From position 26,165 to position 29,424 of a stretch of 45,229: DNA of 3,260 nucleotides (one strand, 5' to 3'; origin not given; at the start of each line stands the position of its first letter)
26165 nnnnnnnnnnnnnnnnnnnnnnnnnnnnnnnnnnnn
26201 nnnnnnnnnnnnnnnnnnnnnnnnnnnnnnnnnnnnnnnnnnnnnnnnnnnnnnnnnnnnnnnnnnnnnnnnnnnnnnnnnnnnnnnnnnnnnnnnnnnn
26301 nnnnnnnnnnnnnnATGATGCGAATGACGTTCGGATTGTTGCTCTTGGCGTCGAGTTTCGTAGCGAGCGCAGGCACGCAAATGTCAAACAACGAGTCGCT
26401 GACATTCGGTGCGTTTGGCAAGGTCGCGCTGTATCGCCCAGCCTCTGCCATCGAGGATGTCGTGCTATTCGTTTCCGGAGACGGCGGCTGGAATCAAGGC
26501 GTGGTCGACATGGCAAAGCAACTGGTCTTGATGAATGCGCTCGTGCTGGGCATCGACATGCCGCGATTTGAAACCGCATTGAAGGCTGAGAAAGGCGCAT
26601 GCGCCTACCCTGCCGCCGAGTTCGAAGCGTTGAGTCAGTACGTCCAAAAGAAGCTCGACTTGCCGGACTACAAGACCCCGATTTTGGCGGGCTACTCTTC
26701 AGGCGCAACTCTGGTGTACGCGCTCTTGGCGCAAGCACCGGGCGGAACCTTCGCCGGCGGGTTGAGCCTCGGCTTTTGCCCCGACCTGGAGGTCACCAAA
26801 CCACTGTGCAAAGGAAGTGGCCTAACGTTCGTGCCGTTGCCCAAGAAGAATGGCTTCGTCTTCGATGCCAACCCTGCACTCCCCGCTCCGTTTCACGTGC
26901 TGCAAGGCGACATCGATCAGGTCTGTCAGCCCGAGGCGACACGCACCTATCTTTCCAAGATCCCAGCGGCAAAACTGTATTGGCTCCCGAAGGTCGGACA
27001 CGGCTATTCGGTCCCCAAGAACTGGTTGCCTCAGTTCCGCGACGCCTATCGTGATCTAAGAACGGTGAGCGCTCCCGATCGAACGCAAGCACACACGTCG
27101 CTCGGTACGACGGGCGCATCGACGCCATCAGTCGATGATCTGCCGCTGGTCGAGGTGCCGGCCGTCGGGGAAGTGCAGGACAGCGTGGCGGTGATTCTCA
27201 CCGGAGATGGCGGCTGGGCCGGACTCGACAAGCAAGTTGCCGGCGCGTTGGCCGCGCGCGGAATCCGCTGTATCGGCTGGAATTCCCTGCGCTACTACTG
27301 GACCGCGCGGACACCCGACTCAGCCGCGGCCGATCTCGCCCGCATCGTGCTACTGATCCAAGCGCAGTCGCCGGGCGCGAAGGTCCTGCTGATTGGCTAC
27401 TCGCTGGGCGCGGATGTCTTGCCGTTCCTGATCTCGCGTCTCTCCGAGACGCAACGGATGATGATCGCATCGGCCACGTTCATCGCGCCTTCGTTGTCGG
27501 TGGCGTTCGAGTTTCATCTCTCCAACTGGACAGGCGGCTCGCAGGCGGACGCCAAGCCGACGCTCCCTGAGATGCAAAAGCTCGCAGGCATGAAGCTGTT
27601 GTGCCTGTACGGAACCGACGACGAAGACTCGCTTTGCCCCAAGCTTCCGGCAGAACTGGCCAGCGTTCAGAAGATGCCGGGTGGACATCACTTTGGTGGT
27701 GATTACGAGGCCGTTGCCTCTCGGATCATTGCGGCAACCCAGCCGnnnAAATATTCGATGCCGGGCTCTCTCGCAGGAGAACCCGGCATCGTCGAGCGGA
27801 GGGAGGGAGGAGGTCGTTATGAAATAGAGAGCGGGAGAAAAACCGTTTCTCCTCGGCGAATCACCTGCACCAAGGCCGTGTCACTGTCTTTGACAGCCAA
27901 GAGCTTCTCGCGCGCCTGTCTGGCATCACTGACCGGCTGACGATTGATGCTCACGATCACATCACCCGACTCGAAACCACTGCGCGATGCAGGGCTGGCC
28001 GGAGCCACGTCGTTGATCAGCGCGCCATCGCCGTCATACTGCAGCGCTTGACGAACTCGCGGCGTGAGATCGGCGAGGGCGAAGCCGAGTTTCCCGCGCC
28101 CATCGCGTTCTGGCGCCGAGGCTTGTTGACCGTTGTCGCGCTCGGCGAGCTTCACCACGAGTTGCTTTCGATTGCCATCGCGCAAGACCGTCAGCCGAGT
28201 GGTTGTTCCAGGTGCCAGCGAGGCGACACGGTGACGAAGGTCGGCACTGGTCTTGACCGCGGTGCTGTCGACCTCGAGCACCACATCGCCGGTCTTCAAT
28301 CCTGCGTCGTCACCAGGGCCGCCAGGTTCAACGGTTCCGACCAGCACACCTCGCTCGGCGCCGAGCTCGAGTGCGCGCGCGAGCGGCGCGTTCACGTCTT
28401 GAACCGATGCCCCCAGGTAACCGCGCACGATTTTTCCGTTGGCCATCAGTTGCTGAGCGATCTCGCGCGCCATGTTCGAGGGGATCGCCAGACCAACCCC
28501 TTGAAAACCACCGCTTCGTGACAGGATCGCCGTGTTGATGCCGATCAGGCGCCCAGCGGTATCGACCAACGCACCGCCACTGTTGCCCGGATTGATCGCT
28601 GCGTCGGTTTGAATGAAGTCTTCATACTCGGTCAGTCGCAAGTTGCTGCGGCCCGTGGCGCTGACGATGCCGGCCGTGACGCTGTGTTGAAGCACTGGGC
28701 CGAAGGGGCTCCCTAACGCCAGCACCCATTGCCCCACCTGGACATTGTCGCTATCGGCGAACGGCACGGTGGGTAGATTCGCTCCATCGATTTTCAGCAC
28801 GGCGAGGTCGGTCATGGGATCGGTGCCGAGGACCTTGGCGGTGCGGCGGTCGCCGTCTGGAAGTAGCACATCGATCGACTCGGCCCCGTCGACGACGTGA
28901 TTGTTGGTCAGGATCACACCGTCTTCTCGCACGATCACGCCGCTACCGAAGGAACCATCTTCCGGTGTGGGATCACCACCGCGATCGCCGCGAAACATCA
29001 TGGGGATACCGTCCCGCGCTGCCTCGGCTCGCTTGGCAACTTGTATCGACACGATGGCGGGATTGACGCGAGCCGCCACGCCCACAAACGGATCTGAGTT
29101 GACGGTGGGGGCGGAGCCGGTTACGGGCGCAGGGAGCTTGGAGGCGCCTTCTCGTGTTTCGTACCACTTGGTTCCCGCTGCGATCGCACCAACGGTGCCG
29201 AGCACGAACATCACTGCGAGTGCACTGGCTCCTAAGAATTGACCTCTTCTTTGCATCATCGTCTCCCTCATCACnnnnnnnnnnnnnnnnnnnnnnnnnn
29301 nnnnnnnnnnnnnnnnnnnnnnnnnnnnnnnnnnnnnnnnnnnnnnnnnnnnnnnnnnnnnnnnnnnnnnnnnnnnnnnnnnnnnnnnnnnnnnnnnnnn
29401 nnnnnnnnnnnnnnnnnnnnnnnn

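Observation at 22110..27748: Pgl-like gene, ECF sigma, short ZAS anti-sigma, MprF and AcvB: a translationally coupled membrane-lipid remodelling unit under putative redox/thiol control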

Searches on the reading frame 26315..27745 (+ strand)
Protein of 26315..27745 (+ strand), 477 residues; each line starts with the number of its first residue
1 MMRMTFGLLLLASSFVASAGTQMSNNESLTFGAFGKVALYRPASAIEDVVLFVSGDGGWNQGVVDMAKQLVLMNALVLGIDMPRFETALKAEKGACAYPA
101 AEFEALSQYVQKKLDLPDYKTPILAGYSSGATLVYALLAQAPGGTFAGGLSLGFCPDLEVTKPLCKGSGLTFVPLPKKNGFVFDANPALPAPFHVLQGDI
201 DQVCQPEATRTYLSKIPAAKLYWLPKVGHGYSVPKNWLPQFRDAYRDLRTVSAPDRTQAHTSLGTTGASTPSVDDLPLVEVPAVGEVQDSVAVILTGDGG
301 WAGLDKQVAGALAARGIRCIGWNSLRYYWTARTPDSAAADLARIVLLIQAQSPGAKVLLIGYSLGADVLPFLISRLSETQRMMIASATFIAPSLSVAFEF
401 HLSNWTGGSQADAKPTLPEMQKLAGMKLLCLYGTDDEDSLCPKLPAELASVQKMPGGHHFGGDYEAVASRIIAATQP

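Call 10: search_protein_families(library=pfam, proteins=[window:26315-27745:+], max_evalue=0.01)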
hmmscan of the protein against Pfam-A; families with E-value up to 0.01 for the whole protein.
window:26315-27745:+ (477 aa): 5 families
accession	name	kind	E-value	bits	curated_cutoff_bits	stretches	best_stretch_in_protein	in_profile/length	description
PF06057.17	VirJ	-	4.1e-63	213.2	22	2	289-475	1-187/191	Bacterial virulence protein (VirJ)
PF12146.15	Hydrolase_4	-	1.1e-08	35.2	27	0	328-396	49-117/239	Serine aminopeptidase, S33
PF01083.28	Cutinase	-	1.1e-05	25.8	25.9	1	330-389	54-113/173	Cutinase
PF00561.26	Abhydrolase_1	-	3.1e-05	24.2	25.8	0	299-367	10-81/245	alpha/beta hydrolase fold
PF12697.13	Abhydrolase_6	-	0.00096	20.3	26.3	0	50-250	1-167/217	Alpha/beta hydrolase family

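Call 11: search_protein_families(library=ncbifam, proteins=[window:26315-27745:+], max_evalue=0.01)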
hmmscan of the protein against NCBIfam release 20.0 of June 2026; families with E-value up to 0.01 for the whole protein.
window:26315-27745:+ (477 aa): 2 families
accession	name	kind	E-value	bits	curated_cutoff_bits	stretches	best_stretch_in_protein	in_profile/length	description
NF051488.1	bifunc_PcaDC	exception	0.00084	18.6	390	0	188-230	191-233/375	bifunctional 3-oxoadipate enol-lactonase/4-carboxymuconolactone decarboxylase PcaDC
NF011457.0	PRK14875.1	equivalog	0.0095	14.9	307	0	46-142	131-220/372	acetoin dehydrogenase dihydrolipoyllysine-residue acetyltransferase subunit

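Call 57: search_solved_structures(query=window:26315-27745:+, max_evalue=0.001, show_alignments=1)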
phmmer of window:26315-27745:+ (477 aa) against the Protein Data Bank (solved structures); distinct sequences matched with E-value up to 0.001: 3.
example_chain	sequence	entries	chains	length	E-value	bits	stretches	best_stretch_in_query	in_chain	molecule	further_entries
9xhm_A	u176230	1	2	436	6.3e-56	193.1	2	276-474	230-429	AcvB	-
9xhn_A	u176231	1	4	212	2.7e-38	135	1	283-474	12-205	AcvB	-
9rc4_A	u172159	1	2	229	1e-15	60.6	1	37-206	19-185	Virulence factor family protein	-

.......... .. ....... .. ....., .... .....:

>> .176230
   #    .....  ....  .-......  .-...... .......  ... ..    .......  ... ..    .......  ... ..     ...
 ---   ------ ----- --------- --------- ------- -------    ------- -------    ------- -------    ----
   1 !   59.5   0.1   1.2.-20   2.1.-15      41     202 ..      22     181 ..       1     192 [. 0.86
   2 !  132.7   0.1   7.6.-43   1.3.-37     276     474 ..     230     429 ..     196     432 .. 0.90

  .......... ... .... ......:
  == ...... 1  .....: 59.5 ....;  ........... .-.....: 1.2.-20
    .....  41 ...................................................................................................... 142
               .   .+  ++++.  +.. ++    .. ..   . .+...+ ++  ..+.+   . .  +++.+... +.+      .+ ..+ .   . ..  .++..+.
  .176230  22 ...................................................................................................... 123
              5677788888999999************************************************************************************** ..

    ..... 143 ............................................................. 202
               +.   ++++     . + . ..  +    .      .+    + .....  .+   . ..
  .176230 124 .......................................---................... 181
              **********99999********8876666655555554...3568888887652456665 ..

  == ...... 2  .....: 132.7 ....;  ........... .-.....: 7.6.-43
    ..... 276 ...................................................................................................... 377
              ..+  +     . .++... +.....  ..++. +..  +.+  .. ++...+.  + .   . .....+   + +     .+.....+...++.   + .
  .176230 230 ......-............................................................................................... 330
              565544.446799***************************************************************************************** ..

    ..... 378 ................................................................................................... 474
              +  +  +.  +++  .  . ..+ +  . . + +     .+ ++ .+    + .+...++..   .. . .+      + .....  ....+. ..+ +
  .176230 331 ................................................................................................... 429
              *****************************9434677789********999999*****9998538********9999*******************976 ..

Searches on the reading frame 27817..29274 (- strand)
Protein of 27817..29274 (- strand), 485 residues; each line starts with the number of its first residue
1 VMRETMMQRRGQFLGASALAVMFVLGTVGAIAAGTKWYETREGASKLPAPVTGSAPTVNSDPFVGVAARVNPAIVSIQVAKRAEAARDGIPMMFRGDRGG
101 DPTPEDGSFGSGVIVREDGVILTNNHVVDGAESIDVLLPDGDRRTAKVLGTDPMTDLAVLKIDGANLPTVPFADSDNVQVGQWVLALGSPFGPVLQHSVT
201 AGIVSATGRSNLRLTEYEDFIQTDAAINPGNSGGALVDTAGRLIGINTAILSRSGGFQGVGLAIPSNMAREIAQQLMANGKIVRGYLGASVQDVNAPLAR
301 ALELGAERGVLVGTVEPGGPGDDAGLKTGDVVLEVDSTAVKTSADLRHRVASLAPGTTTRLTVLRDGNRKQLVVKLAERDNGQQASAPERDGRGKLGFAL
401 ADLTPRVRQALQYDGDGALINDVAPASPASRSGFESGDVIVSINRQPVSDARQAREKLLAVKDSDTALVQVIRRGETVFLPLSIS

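Call 13: search_protein_families(library=pfam, proteins=[window:27817-29274:-], max_evalue=0.001)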
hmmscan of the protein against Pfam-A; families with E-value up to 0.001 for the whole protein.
window:27817-29274:- (485 aa): 6 families
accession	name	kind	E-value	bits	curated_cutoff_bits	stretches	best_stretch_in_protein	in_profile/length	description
PF13365.12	Trypsin_2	-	1.5e-38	133.2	27.6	1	110-246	1-144/144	Trypsin-like peptidase domain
PF13180.12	PDZ_2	-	1.2e-32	112.5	27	2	285-376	1-80/80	PDZ domain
PF17820.7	PDZ_6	-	6.6e-19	67.8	27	2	312-365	2-54/54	PDZ domain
PF00089.32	Trypsin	-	1.5e-17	64.6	20.6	1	107-268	24-215/220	Trypsin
PF00595.29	PDZ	-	1.8e-17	63.9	23.2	2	389-457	5-66/81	PDZ domain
PF14685.13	PDZ_Tricorn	-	4.7e-07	30.1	25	0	426-473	30-78/88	Tricorn protease PDZ domain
